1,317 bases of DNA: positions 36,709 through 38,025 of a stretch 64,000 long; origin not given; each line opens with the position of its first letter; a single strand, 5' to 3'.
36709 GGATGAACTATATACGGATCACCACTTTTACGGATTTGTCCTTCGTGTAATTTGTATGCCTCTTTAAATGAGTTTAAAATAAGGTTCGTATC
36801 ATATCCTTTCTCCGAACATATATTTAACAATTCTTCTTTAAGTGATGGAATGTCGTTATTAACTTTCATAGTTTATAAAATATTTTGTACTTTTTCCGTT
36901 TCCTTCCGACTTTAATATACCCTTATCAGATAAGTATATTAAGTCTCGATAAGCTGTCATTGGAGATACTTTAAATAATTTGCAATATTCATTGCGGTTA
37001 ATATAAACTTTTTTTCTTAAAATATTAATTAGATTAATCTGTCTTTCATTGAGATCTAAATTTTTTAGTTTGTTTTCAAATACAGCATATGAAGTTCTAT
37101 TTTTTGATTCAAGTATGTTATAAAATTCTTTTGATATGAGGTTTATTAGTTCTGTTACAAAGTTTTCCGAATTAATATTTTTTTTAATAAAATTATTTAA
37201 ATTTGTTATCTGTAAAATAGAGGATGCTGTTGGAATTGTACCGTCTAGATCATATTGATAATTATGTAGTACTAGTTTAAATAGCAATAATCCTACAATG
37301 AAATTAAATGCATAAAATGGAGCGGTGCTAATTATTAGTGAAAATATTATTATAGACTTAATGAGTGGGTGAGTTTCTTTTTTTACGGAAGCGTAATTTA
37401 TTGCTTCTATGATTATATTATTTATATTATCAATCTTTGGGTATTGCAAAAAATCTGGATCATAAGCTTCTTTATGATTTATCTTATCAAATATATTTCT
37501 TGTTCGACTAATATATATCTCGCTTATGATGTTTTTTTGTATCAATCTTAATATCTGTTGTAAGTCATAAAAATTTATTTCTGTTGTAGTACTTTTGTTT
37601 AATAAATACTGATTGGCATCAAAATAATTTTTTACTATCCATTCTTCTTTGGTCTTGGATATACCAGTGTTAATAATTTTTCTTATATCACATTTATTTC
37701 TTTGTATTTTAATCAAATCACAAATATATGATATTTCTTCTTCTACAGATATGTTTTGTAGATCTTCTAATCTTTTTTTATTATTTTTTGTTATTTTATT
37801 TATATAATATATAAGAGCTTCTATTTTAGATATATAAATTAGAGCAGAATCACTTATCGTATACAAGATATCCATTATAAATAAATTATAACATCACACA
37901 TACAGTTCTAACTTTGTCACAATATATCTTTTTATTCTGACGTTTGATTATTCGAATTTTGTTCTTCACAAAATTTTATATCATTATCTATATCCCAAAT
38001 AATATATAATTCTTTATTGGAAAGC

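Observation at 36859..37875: Catalytically dead Fic-fold protein with wHTH, overlapping rel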

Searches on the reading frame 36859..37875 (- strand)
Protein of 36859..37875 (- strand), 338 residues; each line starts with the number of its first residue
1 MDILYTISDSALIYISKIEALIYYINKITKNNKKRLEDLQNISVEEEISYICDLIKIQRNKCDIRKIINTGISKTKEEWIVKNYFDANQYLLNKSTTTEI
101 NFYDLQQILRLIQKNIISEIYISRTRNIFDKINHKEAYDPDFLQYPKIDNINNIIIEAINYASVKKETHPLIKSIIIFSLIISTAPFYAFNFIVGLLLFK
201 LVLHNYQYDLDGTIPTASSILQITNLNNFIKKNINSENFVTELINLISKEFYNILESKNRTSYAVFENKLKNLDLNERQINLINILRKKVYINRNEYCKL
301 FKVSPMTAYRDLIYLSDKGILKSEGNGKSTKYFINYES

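Call 3: search_protein_families(library=pfam, proteins=[window:36859-37875:-], max_evalue=1)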
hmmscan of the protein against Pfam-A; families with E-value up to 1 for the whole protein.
window:36859-37875:- (338 aa): 4 families
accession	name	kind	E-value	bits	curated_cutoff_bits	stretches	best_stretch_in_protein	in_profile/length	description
PF08220.18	HTH_DeoR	-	2.2e-07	31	21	1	278-322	1-45/57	DeoR-like helix-turn-helix domain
PF02796.21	HTH_7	-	0.031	14.8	23.8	1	274-310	5-40/45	Helix-turn-helix domain of resolvase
PF06405.16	RCC_reductase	-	0.033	13.8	24.9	1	213-293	66-149/253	Red chlorophyll catabolite reductase (RCC reductase)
PF08279.18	HTH_11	-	0.045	14.1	25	1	278-323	1-48/55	HTH domain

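Call 4: search_protein_families(library=ncbifam, proteins=[window:36859-37875:-], max_evalue=1)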
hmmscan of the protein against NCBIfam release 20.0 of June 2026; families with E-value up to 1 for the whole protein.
window:36859-37875:- (338 aa): 4 families
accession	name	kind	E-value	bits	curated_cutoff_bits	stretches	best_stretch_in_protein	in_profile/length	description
NF010034.0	PRK13509.1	equivalog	6.9e-05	22.3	244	1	277-328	5-56/251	HTH-type transcriptional regulator UlaR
NF008154.0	PRK10906.1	equivalog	0.0031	16.9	331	1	278-323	6-51/252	DeoR/GlpR family transcriptional regulator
NF040755.1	AgaR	equivalog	0.0034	16.5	260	1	276-321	5-50/256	transcriptional repressor AgaR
NF007316.0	PRK09802.1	equivalog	0.022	14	351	1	275-321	15-61/269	DeoR family transcriptional regulator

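Call 5: search_solved_structures(query=window:36859-37875:-, max_evalue=10, show_alignments=3)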
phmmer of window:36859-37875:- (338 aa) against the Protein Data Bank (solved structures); distinct sequences matched with E-value up to 10: 7.
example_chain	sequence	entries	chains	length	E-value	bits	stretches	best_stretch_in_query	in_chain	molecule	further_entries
3agb_A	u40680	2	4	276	0.17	14.4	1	214-272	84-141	Red chlorophyll catabolite reductase, chloroplastic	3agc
3aga_A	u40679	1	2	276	0.2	14.1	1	214-271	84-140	Red chlorophyll catabolite reductase, chloroplastic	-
2zxk_A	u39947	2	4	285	0.21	14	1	214-271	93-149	Red chlorophyll catabolite reductase, chloroplastic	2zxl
6h25_C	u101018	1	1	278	0.68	12.4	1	198-280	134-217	Exosome complex component RRP43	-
2nn6_C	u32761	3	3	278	0.68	12.4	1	198-280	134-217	Exosome complex exonuclease RRP43 | Exosome complex component RRP43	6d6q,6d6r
9g8m_N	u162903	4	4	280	0.69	12.4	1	198-280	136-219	Exosome complex component RRP43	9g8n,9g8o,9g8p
8cil_A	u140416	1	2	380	0.79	12.2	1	261-335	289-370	Fic family protein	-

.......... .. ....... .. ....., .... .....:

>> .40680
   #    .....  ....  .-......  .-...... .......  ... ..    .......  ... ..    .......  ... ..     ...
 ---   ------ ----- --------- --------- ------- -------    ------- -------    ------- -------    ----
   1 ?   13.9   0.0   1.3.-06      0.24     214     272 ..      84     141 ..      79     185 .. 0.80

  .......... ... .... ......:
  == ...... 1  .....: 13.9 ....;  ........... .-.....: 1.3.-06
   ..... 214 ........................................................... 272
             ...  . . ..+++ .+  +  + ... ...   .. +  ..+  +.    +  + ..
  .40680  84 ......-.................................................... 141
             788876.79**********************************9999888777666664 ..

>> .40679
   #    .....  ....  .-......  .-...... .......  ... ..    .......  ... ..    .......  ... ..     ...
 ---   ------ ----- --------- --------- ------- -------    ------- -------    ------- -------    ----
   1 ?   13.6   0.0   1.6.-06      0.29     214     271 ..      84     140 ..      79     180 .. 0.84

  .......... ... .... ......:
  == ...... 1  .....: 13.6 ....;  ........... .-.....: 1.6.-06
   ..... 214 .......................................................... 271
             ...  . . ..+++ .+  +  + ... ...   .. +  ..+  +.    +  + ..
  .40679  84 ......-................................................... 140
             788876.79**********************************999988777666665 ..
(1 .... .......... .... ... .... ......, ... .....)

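Call 6: find_homologous_proteins(query=window:36859-37875:-, max_evalue=0.001)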
Query window:36859-37875:- (338 aa): 7 proteins with E <= 0.001 among 4691 candidates.
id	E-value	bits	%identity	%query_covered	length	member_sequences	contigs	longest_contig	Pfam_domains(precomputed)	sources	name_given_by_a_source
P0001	2.4e-207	705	100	100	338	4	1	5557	PF08220.19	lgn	-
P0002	3.0e-166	570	80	100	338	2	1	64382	PF08220.19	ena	-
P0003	1.0e-34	138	33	97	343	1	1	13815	PF08220.19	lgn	-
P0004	1.8e-32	131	31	97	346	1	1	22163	PF08220.19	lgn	-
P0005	4.8e-32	130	31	97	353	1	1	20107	PF08220.19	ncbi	-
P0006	9.9e-31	125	30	97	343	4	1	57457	PF08220.19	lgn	-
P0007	3.0e-26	111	29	98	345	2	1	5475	PF08220.19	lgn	-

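Call 8: search_solved_structures(query=A1, max_evalue=10, show_alignments=4)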
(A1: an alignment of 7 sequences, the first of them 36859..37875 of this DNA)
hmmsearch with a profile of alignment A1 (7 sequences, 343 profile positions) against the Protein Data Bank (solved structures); distinct sequences matched with E-value up to 10: 2.
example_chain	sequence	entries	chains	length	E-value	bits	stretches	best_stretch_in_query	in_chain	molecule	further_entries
8cil_A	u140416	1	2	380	4.4e-05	26.1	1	267-339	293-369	Fic family protein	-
4rgl_A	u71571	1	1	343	0.0017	20.9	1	149-258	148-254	Filamentation induced by cAMP protein Fic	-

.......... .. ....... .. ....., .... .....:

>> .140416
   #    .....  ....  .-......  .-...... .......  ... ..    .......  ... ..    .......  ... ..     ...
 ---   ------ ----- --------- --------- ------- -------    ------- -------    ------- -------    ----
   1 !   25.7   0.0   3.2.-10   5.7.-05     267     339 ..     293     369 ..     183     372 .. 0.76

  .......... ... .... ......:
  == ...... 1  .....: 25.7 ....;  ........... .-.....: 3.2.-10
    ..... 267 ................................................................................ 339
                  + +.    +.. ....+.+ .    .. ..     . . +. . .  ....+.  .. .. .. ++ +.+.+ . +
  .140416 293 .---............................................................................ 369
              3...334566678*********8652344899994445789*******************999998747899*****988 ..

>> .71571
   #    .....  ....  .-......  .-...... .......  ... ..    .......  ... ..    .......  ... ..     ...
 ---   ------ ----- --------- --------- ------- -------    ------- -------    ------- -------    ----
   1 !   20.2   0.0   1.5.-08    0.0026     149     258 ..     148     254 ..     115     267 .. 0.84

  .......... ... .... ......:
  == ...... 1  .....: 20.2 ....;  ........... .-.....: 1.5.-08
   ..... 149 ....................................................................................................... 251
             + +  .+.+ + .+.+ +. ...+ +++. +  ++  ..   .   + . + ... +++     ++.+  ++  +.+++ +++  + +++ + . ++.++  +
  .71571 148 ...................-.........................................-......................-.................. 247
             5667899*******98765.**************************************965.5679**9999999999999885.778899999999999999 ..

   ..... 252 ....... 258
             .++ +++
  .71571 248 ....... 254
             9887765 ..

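Call 10: find_encoding_contigs(protein=P0002, flank=6000, max_places=3)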
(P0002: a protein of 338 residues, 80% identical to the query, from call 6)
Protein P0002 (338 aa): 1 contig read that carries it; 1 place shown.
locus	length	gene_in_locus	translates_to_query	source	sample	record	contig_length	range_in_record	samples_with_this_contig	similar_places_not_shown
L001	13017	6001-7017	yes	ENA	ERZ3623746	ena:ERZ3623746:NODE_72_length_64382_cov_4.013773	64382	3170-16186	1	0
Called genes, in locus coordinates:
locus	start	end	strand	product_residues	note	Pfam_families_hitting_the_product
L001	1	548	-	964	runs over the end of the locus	PF00912:Transgly, PF00905:Transpeptidase, PF17957:Big_7 (faint)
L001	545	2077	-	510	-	PF13541:ChlI, PF00493:MCM (weak), PF00158:Sigma54_activat (faint), PF01078:Mg_chelatase, PF07728:AAA_5 (weak), PF13335:Mg_chelatase_C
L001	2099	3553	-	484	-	PF01476:LysM, PF01551:Peptidase_M23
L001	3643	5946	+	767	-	-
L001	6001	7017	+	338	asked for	PF08220:HTH_DeoR (weak)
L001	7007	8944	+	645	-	PF13328:HD_4, PF01966:HD (weak), PF04607:RelA_SpoT, PF02824:TGS, PF28438:RelA_RIS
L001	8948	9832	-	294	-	-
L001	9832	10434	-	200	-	PF01025:GrpE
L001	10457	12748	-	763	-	PF17854:FtsK_alpha, PF01580:FtsK_SpoIIIE, PF09397:FtsK_gamma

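Call 11: find_encoding_contigs(protein=P0003, flank=6000, max_places=3)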
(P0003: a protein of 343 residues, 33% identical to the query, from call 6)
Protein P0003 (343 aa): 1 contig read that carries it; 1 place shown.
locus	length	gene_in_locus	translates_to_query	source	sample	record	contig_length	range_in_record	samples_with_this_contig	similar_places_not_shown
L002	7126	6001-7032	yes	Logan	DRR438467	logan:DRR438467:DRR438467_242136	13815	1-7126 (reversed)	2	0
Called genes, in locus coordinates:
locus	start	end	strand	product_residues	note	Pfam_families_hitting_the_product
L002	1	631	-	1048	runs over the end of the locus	PF00912:Transgly, PF00905:Transpeptidase, PF17957:Big_7 (weak)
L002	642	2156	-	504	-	PF13541:ChlI, PF00493:MCM (faint), PF00158:Sigma54_activat (faint), PF01078:Mg_chelatase, PF07728:AAA_5, PF13335:Mg_chelatase_C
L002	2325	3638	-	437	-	PF01476:LysM, PF01551:Peptidase_M23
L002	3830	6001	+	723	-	PF13428:TPR_14 (faint), PF00515:TPR_1 (faint), PF07719:TPR_2 (faint), PF13181:TPR_8 (faint), PF13432:TPR_16 (faint), PF14559:TPR_19 (faint), PF12895:ANAPC3, PF13431:TPR_17 (weak), +1 more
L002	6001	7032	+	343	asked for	PF08220:HTH_DeoR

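Call 12: find_encoding_contigs(protein=P0006, flank=6000, max_places=3)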
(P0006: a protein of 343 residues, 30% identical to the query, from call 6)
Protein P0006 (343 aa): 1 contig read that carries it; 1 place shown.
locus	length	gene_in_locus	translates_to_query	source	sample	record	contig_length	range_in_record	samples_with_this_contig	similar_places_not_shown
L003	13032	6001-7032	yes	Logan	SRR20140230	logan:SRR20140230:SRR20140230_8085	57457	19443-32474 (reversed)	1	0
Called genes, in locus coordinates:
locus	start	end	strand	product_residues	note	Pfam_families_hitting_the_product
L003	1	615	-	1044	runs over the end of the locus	PF00912:Transgly, PF00905:Transpeptidase, PF17957:Big_7 (weak)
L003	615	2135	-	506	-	PF13541:ChlI, PF00158:Sigma54_activat (faint), PF01078:Mg_chelatase, PF07728:AAA_5, PF00493:MCM (weak), PF13335:Mg_chelatase_C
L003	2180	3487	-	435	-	PF01476:LysM, PF01551:Peptidase_M23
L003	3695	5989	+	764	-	PF13431:TPR_17 (faint), PF14559:TPR_19 (faint)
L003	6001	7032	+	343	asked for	PF08220:HTH_DeoR (faint)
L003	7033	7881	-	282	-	-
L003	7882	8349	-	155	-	PF01025:GrpE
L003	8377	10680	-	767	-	PF13491:FtsK_4TM (weak), PF17854:FtsK_alpha, PF01580:FtsK_SpoIIIE, PF20703:nSTAND1 (weak), PF09397:FtsK_gamma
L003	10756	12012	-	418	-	PF03952:Enolase_N, PF00113:Enolase_C, PF13378:MR_MLE_C (weak)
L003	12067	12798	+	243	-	PF01510:Amidase_2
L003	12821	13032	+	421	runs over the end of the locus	PF07690:MFS_1, PF00083:Sugar_tr, PF07690:MFS_1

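Call 13: find_encoding_contigs(protein=P0004, flank=6000, max_places=3)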
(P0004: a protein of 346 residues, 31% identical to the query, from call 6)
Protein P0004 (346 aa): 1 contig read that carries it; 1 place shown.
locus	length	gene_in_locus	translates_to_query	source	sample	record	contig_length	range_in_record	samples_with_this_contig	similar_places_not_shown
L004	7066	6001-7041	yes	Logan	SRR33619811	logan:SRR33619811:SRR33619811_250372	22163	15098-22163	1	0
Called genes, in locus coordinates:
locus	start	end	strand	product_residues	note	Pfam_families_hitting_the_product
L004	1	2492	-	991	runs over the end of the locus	PF00912:Transgly, PF00905:Transpeptidase, PF17957:Big_7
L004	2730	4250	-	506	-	PF13541:ChlI, PF00158:Sigma54_activat (weak), PF00493:MCM (faint), PF01078:Mg_chelatase, PF07728:AAA_5 (weak), PF13335:Mg_chelatase_C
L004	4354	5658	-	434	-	PF23473:LysM3_LYK4_5 (faint), PF01476:LysM, PF01551:Peptidase_M23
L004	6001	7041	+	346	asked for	PF08220:HTH_DeoR (weak)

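Call 14: find_encoding_contigs(protein=P0005, flank=6000, max_places=3)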
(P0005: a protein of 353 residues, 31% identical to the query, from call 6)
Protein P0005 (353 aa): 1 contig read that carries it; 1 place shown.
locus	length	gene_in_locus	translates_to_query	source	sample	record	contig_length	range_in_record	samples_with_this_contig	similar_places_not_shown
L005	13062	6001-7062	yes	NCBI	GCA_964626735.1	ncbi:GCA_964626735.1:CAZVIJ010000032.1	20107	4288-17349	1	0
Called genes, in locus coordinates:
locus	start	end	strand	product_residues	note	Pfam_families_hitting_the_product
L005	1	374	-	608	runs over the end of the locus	-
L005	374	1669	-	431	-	PF01476:LysM (weak), PF01551:Peptidase_M23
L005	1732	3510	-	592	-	PF05345:He_PIG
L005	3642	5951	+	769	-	-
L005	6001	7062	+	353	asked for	PF08220:HTH_DeoR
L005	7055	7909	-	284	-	-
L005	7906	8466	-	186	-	PF01025:GrpE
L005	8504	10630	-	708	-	PF13491:FtsK_4TM (weak), PF17854:FtsK_alpha, PF01580:FtsK_SpoIIIE, PF09397:FtsK_gamma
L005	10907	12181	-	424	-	PF03952:Enolase_N, PF00113:Enolase_C, PF07476:MAAL_C (weak)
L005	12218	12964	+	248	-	PF01510:Amidase_2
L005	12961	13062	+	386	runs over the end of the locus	PF06925:MGDG_synth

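Call 15: find_encoding_contigs(protein=P0007, flank=6000, max_places=3)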
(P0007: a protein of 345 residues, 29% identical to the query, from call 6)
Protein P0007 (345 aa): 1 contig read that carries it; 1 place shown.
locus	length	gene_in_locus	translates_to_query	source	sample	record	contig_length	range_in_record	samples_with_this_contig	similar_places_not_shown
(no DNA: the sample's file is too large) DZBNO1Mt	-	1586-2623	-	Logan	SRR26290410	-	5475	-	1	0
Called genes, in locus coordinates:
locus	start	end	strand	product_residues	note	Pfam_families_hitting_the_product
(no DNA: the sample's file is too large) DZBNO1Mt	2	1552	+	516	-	?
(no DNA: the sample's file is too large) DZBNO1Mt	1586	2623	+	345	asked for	PF08220:HTH_DeoR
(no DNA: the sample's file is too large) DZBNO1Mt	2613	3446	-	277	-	-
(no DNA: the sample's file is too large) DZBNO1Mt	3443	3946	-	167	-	PF01025:GrpE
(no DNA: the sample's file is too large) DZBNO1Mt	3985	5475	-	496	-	?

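Call 16: predict_structure(alignment_id=A1)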
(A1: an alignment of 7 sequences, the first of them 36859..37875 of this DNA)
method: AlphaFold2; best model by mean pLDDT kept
length: 338 residues; sequences in the alignment: 7
mean_pLDDT: 73.8   pTM: 0.68
mean pLDDT of the five models: 73.8, 71.9, 70.6, 70.5, 67.9
residues with pLDDT >= 90: 9; 70-90: 222; 50-70: 79; < 50: 28
segments of 3 or more residues with pLDDT < 50: 118-144
pLDDT, mean of each block of 10 residues (from residue 1): 75 82 70 69 77 71 77 83 88 70 81 65 34 41 51 68 77 88 72 85 79 60 79 85 90 78 57 74 77 86 86 84 78 71
secondary structure, 60 per line:
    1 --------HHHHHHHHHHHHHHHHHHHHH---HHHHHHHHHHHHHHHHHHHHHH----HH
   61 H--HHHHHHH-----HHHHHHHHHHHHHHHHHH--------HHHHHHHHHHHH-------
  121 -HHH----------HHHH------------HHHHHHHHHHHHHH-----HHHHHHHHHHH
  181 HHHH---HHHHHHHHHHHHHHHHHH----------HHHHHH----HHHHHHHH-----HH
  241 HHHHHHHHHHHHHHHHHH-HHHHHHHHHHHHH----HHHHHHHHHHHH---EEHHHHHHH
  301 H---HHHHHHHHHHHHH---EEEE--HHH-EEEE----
elements in order: H9-29 H33-54 H64-70 H76-93 H102-113 H135-138 H151-164 H170-184 H188-205 H216-221 H226-233 H239-258 H260-272 H277-288 H294-301 H305-317 E321-324 E331-334

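Call 19: fold_search(model_id=the predicted structure, library=pdb)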
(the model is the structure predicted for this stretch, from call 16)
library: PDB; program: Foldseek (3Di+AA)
matches with E <= 10: 1286; with E <= 0.001: 12
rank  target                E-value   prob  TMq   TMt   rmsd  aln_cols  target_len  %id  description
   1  4rgl                  1.7e-06  1.00  0.53  0.55  18.4       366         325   12  Crystal structure of a Fic family protein (Dde_2494) from Desulfovibrio desulfuricans G20 at 2.70 A resolution (released 2014-10-29)
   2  8cil_B                3.0e-06  1.00  0.50  0.48  17.9       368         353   18  Crystal structure of Coxiella burnetii Fic protein 2 (released 2023-11-15)
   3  3eqx_B                4.0e-06  1.00  0.48  0.45  18.2       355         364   12  CRYSTAL STRUCTURE OF A FIC FAMILY PROTEIN (SO_4266) FROM SHEWANELLA ONEIDENSIS AT 1.6 A RESOLUTION (released 2008-10-14)
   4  8cil_A                4.9e-06  1.00  0.46  0.43  18.4       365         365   19  Crystal structure of Coxiella burnetii Fic protein 2 (released 2023-11-15)
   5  7cb8_A                5.6e-06  1.00  0.51  0.45  18.1       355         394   12  Structure of a FIC-domain protein from Mycobacterium marinum in complex with CDP (released 2021-08-18)
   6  3zcn_A                6.7e-06  1.00  0.46  0.43  18.2       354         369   12  Fic protein from SHEWANELLA ONEIDENSIS in complex with ATP (released 2013-06-19)
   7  3zec_B                1.5e-05  1.00  0.50  0.46  17.9       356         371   12  Fic protein from SHEWANELLA ONEIDENSIS (E73G mutant) in complex with AMPPNP (released 2013-06-19)
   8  3eqx_A                2.2e-05  1.00  0.53  0.49  17.4       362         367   12  CRYSTAL STRUCTURE OF A FIC FAMILY PROTEIN (SO_4266) FROM SHEWANELLA ONEIDENSIS AT 1.6 A RESOLUTION (released 2008-10-14)
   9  7cb8_B                3.1e-05  1.00  0.53  0.46  18.7       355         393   12  Structure of a FIC-domain protein from Mycobacterium marinum in complex with CDP (released 2021-08-18)
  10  3zec_A                3.8e-05  1.00  0.51  0.47  17.8       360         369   12  Fic protein from SHEWANELLA ONEIDENSIS (E73G mutant) in complex with AMPPNP (released 2013-06-19)
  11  7xux_A                7.3e-05  1.00  0.43  0.40  14.7       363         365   10  Crystal structure of a FIC domain containnig protein (released 2022-12-21)
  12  6i7h                  8.0e-04  1.00  0.47  0.48   6.8       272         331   14  Crystal structure of dimeric FICD mutant K256S (released 2019-09-25)
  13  7xux_B                1.3e-03  1.00  0.36  0.34  14.9       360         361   11  Crystal structure of a FIC domain containnig protein (released 2022-12-21)
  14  6i7k                  2.0e-03  1.00  0.48  0.48   6.7       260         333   15  Crystal structure of monomeric FICD mutant L258D complexed with MgATP (released 2019-09-25)
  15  9yz5_A                2.6e-03  1.00  0.44  0.45   7.1       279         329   16  human FicD bound with farnesyl pyrophosphate (released 2026-02-25)
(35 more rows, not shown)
